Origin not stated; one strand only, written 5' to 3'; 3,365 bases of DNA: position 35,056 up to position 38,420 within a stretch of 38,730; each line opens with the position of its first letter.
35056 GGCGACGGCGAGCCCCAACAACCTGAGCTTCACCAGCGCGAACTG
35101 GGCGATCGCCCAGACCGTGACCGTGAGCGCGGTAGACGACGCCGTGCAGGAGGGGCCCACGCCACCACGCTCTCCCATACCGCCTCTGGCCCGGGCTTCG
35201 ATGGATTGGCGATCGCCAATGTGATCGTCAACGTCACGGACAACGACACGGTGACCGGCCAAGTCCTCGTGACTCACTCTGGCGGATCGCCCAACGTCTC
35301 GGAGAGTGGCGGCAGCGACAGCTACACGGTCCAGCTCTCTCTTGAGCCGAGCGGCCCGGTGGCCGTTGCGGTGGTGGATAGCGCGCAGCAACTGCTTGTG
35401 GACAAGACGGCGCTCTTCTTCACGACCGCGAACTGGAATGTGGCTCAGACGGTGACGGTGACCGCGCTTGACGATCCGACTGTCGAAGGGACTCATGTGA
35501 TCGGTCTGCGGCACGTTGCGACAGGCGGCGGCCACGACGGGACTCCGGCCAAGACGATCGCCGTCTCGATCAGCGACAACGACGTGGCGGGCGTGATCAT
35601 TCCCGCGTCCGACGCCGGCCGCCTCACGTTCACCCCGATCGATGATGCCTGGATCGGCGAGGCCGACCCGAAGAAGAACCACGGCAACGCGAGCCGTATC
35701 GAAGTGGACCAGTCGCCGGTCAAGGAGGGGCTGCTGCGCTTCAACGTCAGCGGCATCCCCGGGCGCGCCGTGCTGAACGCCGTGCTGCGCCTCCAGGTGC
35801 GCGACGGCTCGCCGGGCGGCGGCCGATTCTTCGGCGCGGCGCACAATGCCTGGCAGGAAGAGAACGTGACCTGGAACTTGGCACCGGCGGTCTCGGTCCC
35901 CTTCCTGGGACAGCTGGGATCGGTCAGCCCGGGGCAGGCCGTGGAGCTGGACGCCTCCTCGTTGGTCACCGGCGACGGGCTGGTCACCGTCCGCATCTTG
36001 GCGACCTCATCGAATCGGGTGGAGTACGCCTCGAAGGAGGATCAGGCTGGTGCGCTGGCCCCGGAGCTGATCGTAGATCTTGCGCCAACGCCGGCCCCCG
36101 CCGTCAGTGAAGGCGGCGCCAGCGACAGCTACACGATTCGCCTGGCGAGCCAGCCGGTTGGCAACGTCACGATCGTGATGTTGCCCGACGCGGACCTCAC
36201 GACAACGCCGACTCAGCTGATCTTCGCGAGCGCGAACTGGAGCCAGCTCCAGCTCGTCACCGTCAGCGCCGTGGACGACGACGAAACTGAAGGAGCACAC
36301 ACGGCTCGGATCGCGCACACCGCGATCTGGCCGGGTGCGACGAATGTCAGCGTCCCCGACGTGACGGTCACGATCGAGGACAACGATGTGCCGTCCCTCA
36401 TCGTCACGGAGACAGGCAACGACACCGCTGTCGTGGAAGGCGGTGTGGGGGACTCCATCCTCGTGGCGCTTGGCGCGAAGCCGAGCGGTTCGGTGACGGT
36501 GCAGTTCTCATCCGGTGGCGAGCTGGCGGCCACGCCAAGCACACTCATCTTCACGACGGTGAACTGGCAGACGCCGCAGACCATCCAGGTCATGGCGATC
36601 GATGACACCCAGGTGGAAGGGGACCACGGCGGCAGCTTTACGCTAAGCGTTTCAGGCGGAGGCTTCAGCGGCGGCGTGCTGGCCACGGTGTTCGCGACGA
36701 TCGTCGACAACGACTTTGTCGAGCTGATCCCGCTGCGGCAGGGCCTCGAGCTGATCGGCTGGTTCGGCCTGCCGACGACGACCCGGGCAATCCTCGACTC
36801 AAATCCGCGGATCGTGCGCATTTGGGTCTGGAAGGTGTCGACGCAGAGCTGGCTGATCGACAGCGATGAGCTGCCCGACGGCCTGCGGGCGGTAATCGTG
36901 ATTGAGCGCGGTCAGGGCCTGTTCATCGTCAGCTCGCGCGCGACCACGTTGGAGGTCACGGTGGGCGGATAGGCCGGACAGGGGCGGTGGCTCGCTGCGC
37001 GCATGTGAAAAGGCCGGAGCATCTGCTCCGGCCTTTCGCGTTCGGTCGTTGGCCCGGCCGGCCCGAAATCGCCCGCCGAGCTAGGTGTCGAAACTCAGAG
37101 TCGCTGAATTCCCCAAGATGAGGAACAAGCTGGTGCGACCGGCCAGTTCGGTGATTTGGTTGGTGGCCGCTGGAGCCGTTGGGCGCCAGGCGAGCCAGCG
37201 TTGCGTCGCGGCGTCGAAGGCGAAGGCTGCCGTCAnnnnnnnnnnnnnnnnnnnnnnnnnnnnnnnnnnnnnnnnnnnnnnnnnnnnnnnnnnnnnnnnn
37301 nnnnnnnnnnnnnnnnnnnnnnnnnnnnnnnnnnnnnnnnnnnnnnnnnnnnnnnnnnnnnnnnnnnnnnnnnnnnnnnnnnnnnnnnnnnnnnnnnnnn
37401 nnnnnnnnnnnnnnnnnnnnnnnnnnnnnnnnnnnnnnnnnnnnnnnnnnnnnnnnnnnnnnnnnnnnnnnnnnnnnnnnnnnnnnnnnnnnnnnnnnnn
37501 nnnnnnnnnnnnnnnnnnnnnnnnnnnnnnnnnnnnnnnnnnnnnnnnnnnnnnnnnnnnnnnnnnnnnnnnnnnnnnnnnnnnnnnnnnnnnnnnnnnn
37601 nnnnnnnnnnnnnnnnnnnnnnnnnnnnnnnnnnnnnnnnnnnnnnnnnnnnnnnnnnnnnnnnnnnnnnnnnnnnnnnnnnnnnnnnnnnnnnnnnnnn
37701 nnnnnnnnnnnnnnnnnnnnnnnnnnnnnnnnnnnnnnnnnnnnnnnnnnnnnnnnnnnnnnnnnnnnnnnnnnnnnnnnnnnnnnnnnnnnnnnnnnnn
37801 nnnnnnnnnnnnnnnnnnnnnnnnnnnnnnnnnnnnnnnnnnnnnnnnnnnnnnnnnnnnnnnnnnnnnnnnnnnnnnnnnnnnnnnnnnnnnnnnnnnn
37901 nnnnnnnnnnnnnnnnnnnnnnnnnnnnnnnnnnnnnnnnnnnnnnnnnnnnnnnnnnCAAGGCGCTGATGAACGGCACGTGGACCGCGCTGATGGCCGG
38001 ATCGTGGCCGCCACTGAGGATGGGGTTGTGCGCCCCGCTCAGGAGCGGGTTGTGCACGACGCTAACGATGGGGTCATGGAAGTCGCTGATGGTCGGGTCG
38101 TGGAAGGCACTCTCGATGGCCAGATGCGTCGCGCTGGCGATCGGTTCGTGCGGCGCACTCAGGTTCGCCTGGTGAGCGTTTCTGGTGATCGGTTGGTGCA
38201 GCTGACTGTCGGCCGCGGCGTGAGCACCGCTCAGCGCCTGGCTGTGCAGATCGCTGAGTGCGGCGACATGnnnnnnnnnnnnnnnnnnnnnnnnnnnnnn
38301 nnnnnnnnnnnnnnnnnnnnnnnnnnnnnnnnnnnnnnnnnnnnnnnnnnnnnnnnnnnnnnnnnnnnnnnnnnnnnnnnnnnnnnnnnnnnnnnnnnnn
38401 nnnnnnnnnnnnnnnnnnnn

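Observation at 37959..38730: At least 31 phased His-x4-Ser octapeptide repeats in a surface-protein gene, with no repeat family I can name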

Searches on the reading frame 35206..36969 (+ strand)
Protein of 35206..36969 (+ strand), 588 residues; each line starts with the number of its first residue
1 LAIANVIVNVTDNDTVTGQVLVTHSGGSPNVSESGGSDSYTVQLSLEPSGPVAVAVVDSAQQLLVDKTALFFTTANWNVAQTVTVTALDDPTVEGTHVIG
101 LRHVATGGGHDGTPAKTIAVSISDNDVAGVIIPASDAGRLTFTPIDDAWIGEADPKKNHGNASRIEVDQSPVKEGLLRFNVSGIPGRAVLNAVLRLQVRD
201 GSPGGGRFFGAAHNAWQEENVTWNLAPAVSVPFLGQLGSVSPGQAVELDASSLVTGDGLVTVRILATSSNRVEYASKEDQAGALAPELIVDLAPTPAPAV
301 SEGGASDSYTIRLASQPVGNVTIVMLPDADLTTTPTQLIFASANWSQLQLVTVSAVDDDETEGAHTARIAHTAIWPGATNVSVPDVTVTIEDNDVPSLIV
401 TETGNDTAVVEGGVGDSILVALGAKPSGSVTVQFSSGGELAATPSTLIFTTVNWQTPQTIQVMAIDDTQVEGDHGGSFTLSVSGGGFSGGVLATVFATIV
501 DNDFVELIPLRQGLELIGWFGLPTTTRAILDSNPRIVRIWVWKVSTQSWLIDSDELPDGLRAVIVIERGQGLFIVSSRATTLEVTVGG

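Call 66: search_protein_families(library=pfam, proteins=[window:35206-36969:+], max_evalue=0.01)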
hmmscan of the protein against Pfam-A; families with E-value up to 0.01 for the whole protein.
window:35206-36969:+ (588 aa): 1 family
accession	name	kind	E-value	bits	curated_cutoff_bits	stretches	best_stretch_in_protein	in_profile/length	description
PF24517.2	CBM96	-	1.9e-23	83.5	26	1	141-290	4-162/164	Carbohydrate-binding module family 96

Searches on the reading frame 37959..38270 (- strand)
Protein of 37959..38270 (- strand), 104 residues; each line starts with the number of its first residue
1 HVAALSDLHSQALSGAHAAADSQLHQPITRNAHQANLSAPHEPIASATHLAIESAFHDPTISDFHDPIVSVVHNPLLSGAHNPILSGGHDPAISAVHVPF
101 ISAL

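Call 58: predict_structure(alignment_id=A3)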
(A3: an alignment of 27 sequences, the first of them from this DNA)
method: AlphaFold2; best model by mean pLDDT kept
length: 104 residues; sequences in the alignment: 27
mean_pLDDT: 37.9   pTM: 0.12
mean pLDDT of the five models: 37.9, 36.6, 35.1, 33.9, 31.7
residues with pLDDT >= 90: 0; 70-90: 0; 50-70: 1; < 50: 103
segments of 3 or more residues with pLDDT < 50: 1-90, 92-104
pLDDT, mean of each block of 10 residues (from residue 1): 33 42 38 33 35 39 38 38 39 44 34
secondary structure, 60 per line:
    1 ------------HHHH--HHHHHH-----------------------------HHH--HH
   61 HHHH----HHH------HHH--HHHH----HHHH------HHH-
elements in order: H13-16 H19-24 H59-64 H83-86 H91-94

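Call 64: fold_search(model_id=the predicted structure, library=pdb)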
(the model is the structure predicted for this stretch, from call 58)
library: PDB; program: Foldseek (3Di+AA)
matches with E <= 10: 0; with E <= 0.001: 0
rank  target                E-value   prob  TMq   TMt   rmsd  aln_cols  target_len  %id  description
